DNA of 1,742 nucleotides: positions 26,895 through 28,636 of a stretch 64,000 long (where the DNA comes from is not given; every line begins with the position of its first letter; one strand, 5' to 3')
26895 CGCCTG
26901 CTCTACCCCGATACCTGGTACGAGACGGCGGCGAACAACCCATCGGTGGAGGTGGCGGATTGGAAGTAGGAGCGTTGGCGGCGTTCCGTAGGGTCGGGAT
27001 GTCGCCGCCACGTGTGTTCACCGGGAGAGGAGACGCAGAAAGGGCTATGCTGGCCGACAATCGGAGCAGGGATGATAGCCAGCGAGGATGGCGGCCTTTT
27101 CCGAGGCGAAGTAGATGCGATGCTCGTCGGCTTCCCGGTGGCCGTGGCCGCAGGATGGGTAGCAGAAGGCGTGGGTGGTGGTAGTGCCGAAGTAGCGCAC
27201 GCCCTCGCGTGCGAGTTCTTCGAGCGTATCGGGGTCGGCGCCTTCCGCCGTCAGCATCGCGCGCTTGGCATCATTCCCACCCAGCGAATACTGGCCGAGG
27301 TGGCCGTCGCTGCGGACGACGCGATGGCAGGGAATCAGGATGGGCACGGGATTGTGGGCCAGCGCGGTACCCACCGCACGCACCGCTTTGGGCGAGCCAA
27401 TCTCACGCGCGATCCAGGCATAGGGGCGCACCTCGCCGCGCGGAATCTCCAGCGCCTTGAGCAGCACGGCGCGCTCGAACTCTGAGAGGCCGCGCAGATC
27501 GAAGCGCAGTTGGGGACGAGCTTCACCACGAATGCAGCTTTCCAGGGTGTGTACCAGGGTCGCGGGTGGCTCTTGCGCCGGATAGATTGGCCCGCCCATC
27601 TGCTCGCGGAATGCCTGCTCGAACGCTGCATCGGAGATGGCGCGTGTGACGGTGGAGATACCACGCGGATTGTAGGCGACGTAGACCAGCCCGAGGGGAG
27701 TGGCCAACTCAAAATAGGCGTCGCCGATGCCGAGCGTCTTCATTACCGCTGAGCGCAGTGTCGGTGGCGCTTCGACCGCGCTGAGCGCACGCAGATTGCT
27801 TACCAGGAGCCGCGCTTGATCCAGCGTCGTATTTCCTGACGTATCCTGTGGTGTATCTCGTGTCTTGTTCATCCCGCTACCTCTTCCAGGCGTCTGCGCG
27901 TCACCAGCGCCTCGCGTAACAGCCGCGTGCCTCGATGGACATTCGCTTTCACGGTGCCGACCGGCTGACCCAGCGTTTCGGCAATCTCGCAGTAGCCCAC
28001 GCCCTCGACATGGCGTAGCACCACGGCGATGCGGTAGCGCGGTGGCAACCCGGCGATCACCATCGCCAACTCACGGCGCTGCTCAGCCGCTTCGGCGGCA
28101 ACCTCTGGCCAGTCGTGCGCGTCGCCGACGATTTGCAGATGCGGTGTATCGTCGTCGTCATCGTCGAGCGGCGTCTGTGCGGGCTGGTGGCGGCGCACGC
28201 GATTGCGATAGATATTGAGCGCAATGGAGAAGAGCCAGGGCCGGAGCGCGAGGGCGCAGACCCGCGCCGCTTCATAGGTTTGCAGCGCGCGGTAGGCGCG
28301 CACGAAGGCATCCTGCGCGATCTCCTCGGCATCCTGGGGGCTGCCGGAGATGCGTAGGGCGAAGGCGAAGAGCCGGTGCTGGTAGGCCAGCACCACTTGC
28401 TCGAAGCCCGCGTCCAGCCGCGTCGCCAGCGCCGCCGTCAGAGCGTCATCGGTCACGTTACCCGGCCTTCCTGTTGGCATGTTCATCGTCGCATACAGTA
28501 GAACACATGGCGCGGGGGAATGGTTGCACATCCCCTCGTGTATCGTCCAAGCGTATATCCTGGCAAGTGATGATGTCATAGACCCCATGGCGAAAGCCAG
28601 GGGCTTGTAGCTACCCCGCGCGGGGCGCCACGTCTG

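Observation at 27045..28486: ECF sigma factor translationally coupled to an MGMT/Ada-Zn fusion protein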

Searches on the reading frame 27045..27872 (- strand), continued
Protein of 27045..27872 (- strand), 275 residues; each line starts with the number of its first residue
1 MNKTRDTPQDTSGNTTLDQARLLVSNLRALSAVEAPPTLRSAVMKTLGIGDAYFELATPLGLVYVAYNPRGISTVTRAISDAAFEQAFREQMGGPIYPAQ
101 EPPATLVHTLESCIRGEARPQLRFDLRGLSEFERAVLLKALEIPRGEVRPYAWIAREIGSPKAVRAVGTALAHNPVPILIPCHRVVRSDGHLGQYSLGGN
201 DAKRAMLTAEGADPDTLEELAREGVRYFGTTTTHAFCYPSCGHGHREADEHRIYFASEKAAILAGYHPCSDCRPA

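Call 52: search_solved_structures(query=window:27045-27872:-, max_evalue=0.01, show_alignments=0)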
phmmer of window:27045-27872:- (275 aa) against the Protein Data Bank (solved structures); distinct sequences matched with E-value up to 0.01: 51.
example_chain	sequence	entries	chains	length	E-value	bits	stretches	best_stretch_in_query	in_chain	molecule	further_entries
4bhc_A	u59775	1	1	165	4.9e-19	72.1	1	109-211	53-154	METHYLATED-DNA--PROTEIN-CYSTEINE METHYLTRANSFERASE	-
4wxd_A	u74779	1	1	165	5.1e-19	72.1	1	110-211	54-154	Methylated-DNA--protein-cysteine methyltransferase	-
4bhb_A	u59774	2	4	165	5.1e-19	72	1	110-211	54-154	METHYLATED-DNA--PROTEIN-CYSTEINE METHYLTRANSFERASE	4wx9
4wxc_A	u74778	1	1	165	1.7e-18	70.4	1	110-211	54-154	Methylated-DNA--protein-cysteine methyltransferase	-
1yfh_A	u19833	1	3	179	1.2e-16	64.2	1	116-211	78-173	Methylated-DNA--protein-cysteine methyltransferase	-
1qnt_A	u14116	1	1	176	1.3e-16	64.2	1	115-211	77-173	METHYLATED-DNA--PROTEIN-CYSTEINE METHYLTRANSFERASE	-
1sfe_A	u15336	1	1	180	1.5e-16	63.9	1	58-207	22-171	ADA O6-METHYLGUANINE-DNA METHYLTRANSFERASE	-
1t39_A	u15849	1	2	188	1.5e-16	63.9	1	116-211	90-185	Methylated-DNA--protein-cysteine methyltransferase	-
1eh6_A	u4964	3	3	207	1.6e-16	63.8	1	117-211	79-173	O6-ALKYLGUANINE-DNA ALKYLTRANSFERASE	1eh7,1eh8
1t38_A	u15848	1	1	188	3.9e-15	59.3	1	116-211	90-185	Methylated-DNA--protein-cysteine methyltransferase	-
6y8p_A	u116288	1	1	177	1.2e-14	57.7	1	113-211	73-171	O6-alkylguanine-DNA alkyltransferase mutant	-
3kzy_A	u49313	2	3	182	1.3e-14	57.6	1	113-211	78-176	Methylated-DNA--protein-cysteine methyltransferase | SNAP-tag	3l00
8tk7_E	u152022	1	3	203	1.7e-14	57.2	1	113-211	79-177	Methylated-DNA--protein-cysteine methyltransferase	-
7wz8_C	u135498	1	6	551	4.9e-14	55.7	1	114-211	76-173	SNAP-tag,C-type lectin domain family 4 member K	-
9qey_H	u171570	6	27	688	6.9e-14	55.2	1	114-211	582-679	Coronin-1B,Methylated-DNA--protein-cysteine methyltransferase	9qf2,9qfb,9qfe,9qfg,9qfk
1u8b_A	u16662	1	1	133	8.2e-05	25.5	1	223-274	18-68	Ada polyprotein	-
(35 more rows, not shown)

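Call 55: fold_search(model_id=the predicted structure, library=pdb)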
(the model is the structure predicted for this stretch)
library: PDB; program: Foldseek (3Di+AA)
matches with E <= 10: 540; with E <= 0.001: 40
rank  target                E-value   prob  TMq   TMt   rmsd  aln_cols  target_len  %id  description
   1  1sfe                  1.3e-12  1.00  0.51  0.80   3.2       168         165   33  ADA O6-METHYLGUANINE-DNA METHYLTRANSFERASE FROM ESCHERICHIA COLI (released 1996-12-23)
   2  4wxc                  3.5e-12  1.00  0.49  0.78   2.9       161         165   33  Crystal structure of Mycobacterium tuberculosis OGT-Y139F (released 2015-11-04)
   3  4wxd                  1.5e-11  1.00  0.49  0.77   3.1       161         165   33  Crystal structure of Mycobacterium tuberculosis OGT-R37K (released 2015-11-04)
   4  1yfh_A                1.5e-11  1.00  0.48  0.76   3.2       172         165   31  wt Human O6-Alkylguanine-DNA Alkyltransferase Bound To DNA Containing an Alkylated Cytosine (released 2005-12-13)
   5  1yfh_B                1.8e-11  1.00  0.47  0.78   3.1       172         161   32  wt Human O6-Alkylguanine-DNA Alkyltransferase Bound To DNA Containing an Alkylated Cytosine (released 2005-12-13)
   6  4bhb                  1.9e-11  1.00  0.49  0.77   3.1       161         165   33  Crystal structure of Mycobacterium tuberculosis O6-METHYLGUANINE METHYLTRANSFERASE (released 2013-04-17)
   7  4bhc                  3.8e-11  1.00  0.47  0.75   3.3       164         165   32  CRYSTAL STRUCTURE OF THE M. TUBERCULOSIS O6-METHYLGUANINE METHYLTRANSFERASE R37L VARIANT (released 2013-04-17)
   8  4wx9_A                5.1e-11  1.00  0.48  0.79   4.4       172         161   32  Crystal structure of Mycobacterium tuberculosis OGT in complex with DNA (released 2015-11-04)
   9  4zye                  5.4e-11  1.00  0.46  0.79   4.7       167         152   28  Crystal structure of Sulfolobus solfataricus O6-methylguanine methyltransferase (released 2015-08-12)
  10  3kzz                  5.8e-11  1.00  0.46  0.78   4.7       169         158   31  Crystal structure of SNAP-tag bound to its substrate benzylguanine (released 2010-12-15)
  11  4zyg_A                9.3e-11  1.00  0.45  0.79   4.8       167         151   28  Crystal structure of methylated Sulfolobus solfataricus O6-methylguanine methyltransferase (released 2015-08-12)
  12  1qnt                  9.3e-11  1.00  0.44  0.70   6.6       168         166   34  X-ray structure of human O6alkylguanine-DNA alkyltransferase (released 1999-12-16)
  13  3kzy_A                9.9e-11  1.00  0.46  0.75   5.7       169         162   33  Crystal structure of SNAP-tag (released 2010-12-15)
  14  3l00                  1.6e-10  1.00  0.46  0.78   4.2       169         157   31  Crystal structure of benzylated SNAP-tag (released 2010-12-15)
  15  1eh6                  1.7e-10  1.00  0.45  0.71   5.4       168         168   33  HUMAN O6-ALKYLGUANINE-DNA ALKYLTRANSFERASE (released 2000-04-12)
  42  1u8b_A                4.0e-03  1.00  0.17  0.35   2.2        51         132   37  Crystal structure of the methylated N-ADA/DNA complex (released 2005-10-11)
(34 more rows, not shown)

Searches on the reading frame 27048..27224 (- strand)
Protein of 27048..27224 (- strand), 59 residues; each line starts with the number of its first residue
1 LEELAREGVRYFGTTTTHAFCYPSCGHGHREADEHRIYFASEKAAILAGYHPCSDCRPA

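Call 54: search_solved_structures(query=window:27048-27224:-, max_evalue=0.01, show_alignments=2)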
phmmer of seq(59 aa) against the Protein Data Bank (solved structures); distinct sequences matched with E-value up to 0.01: 4.
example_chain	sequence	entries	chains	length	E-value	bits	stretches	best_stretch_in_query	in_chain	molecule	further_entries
1adn_A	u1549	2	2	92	2.3e-06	30.7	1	7-58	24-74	N-ADA 10 | ADA REGULATORY PROTEIN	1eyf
1u8b_A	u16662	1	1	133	4.9e-06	29.7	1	7-58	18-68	Ada polyprotein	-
1wpk_A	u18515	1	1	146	5e-06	29.7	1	7-58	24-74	ADA regulatory protein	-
1zgw_A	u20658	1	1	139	5.4e-06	29.6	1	7-58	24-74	Ada polyprotein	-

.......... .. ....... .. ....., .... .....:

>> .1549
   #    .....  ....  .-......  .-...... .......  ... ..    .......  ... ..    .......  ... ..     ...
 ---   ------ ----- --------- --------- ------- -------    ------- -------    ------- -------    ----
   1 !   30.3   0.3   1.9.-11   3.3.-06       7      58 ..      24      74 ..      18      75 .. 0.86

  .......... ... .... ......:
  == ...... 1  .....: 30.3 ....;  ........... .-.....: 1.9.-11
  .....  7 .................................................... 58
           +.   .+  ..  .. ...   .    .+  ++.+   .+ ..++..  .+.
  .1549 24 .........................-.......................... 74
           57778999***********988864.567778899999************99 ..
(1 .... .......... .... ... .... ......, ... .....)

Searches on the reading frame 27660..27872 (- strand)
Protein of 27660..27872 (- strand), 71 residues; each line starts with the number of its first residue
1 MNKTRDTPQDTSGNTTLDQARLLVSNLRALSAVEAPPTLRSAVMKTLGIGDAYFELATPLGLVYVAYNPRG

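Call 39: search_protein_families(library=pfam, proteins=[window:27660-27872:-], max_evalue=10)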
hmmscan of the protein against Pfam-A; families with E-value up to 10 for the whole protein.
seq(71 aa): 0 families

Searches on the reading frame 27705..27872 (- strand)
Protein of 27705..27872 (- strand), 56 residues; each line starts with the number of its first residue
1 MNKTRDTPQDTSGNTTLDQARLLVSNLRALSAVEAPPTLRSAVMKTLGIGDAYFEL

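Call 58: search_solved_structures(query=A3, max_evalue=10, show_alignments=3)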
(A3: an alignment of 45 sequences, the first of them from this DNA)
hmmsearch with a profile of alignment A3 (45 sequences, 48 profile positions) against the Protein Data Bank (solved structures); distinct sequences matched with E-value up to 10: 4.
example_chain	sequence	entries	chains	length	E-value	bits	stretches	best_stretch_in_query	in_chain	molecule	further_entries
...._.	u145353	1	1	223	0.11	15.6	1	12-37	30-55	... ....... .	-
7k7j_A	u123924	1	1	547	0.97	12.6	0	9-30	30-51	Ephrin type-B receptor 6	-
5wuq_C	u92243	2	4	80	1.8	11.7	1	20-38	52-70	Anti-sigma-W factor RsiW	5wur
1v2d_A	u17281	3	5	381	4.3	10.5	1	26-47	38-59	Glutamine Aminotransferase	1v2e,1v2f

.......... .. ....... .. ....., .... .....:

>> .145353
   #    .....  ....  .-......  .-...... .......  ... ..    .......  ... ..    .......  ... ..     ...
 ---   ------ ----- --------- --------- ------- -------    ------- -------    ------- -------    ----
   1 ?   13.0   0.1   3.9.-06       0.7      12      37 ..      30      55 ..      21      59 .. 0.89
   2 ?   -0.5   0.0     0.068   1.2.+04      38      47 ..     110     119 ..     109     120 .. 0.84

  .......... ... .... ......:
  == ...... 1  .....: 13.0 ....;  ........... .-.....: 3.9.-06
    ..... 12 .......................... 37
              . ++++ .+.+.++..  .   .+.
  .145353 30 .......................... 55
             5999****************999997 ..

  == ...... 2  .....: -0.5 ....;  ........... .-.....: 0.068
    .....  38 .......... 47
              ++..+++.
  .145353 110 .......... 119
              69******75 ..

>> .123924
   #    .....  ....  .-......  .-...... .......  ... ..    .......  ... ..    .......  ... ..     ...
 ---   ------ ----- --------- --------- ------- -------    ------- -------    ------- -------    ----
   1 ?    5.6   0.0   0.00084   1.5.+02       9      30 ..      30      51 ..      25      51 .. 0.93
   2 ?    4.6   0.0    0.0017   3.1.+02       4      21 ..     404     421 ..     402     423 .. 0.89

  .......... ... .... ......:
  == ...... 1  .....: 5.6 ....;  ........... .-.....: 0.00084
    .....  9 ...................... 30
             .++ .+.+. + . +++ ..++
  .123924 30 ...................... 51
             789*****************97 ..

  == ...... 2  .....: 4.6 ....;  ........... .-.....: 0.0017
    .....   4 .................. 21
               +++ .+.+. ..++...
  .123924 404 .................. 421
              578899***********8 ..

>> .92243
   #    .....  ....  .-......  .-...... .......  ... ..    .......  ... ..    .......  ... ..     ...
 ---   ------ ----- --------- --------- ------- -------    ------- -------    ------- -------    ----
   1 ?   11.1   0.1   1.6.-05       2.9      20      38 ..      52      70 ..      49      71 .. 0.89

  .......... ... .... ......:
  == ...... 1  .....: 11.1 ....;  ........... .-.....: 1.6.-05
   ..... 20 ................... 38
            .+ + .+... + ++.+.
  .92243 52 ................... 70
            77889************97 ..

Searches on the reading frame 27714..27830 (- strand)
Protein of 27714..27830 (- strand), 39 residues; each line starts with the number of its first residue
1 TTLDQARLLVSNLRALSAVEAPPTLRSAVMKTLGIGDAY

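Call 65: search_solved_structures(query=window:27714-27830:-, max_evalue=10, show_alignments=5)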
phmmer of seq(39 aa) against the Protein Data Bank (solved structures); distinct sequences matched with E-value up to 10: 0.

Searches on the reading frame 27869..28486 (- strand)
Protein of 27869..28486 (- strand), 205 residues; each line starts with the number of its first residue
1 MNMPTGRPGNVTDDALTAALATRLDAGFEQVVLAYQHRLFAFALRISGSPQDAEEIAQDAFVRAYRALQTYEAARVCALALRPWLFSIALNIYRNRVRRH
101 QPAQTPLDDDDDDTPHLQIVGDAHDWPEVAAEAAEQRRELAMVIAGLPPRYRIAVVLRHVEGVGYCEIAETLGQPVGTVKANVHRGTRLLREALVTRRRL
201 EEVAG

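Call 3: search_protein_families(library=pfam, proteins=[window:27869-28486:-], max_evalue=0.01)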
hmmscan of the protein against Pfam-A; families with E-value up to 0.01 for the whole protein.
window:27869-28486:- (205 aa): 3 families
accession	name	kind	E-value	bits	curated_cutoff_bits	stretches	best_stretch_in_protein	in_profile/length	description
PF04542.20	Sigma70_r2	-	3.5e-14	52.8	24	1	32-101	2-69/71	Sigma-70 region 2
PF08281.18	Sigma70_r4_2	-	3.8e-14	52.5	25.7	1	138-186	2-50/54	Sigma-70, region 4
PF04545.22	Sigma70_r4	-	4.5e-08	32.9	24.1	1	144-192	2-50/50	Sigma-70, region 4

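Call 4: search_protein_families(library=ncbifam, proteins=[window:27869-28486:-], max_evalue=0.01)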
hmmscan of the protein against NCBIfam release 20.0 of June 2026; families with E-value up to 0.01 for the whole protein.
window:27869-28486:- (205 aa): 85 families (the best 25 are shown)
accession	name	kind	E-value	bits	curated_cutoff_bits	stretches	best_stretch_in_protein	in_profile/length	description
NF007223.0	PRK09641.1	equivalog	2.4e-32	112.3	209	1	27-194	19-184/187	RNA polymerase sigma factor SigW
NF007229.0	PRK09647.1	equivalog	4.9e-31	107.8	265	1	26-199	44-207/220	RNA polymerase sigma factor SigE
TIGR02948.1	SigW_bacill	equivalog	1.1e-27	97.3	243.1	1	27-194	19-184/187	RNA polymerase sigma factor SigW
NF008888.0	PRK11922.1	equivalog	1.9e-27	96.4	204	1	9-195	13-197/231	RNA polymerase sigma factor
TIGR02937.1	sigma70-ECF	superfamily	7.9e-26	90.6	42.9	1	28-194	3-165/165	sigma-70 family RNA polymerase sigma factor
TIGR02947.1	SigH_actino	hypoth_equivalog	8.2e-26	90.9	251.55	1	24-196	9-181/193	RNA polymerase sigma-70 factor, TIGR02947 family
NF009166.1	PRK12513.1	equivalog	1e-25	90.6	206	1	10-196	6-188/193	RNA polymerase sigma factor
NF009185.0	PRK12533.1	equivalog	6.4e-25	88.1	248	1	22-197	25-196/231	RNA polymerase sigma factor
NF004113.0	PRK05602.1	equivalog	3e-24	85.8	208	1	10-199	29-206/211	RNA polymerase sigma factor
TIGR02939.1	RpoE_Sigma70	equivalog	4.8e-24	85.4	236.15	1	25-188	19-180/190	RNA polymerase sigma factor RpoE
TIGR02983.1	SigE-fam_strep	subfamily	1e-23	84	141.55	1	27-196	7-160/162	SigE family RNA polymerase sigma factor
TIGR02950.1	SigM_subfam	subfamily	2.7e-23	82.6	147.95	1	29-192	3-156/159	RNA polymerase sigma factor, SigM family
NF007225.0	PRK09643.1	equivalog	1.1e-22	80.8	190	1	7-196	8-184/204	RNA polymerase sigma factor SigM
NF009176.0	PRK12524.1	equivalog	5.6e-22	78.5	264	1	1-198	1-188/196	RNA polymerase sigma factor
NF007216.0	PRK09638.1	equivalog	1.5e-21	77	194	1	28-195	20-175/180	RNA polymerase sigma factor SigY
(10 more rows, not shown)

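Call 46: find_homologous_proteins(query=window:27869-28486:-)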
Query window:27869-28486:- (205 aa): 4803 proteins with E <= 0.001 among 5876 candidates; the best 120 are listed.
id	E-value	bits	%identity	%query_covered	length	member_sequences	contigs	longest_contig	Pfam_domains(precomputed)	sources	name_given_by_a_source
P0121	2.6e-130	450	100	100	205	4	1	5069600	PF04545.23,PF04542.21,PF08281.19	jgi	jgi:RNA polymerase sigma-70 factor (ECF subfamily)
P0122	4.7e-68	247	63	94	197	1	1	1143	PF04545.23,PF04542.21,PF08281.19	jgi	jgi:RNA polymerase sigma-70 factor, ECF subfamily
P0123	2.3e-67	244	62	93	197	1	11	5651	PF04545.23,PF04542.21,PF08281.19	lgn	-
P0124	2.9e-67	244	62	95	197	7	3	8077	PF04545.23,PF04542.21,PF08281.19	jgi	jgi:RNA polymerase sigma-70 factor, ECF subfamily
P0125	7.7e-67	243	63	93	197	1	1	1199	PF04545.23,PF04542.21,PF08281.19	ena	-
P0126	1.4e-66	242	62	93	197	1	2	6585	PF04545.23,PF04542.21,PF08281.19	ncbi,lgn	ncbi:MAG TPA: sigma-70 family RNA polymerase sigma factor [Ktedonobacterales bacterium]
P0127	2.3e-66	241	62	93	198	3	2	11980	PF04545.23,PF04542.21,PF08281.19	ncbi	-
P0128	8.0e-66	239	61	93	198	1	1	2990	PF04545.23,PF04542.21,PF08281.19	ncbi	ncbi:MAG: RNA polymerase sigma factor [Ktedonobacterales bacterium]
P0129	2.4e-65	238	62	93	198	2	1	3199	PF04545.23,PF04542.21,PF08281.19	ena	-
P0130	2.5e-65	238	62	93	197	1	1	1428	PF04545.23,PF04542.21,PF08281.19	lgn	-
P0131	2.9e-65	238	63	93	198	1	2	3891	PF04545.23,PF04542.21,PF08281.19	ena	-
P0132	1.2e-64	236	63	89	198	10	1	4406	PF04545.23,PF04542.21,PF08281.19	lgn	-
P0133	6.5e-64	233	61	94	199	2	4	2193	PF04545.23,PF04542.21,PF08281.19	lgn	-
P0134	7.0e-64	233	60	90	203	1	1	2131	PF04542.21,PF08281.19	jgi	-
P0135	7.1e-64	233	64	83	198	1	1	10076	PF04545.23,PF04542.21,PF08281.19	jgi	jgi:RNA polymerase sigma-70 factor (ECF subfamily)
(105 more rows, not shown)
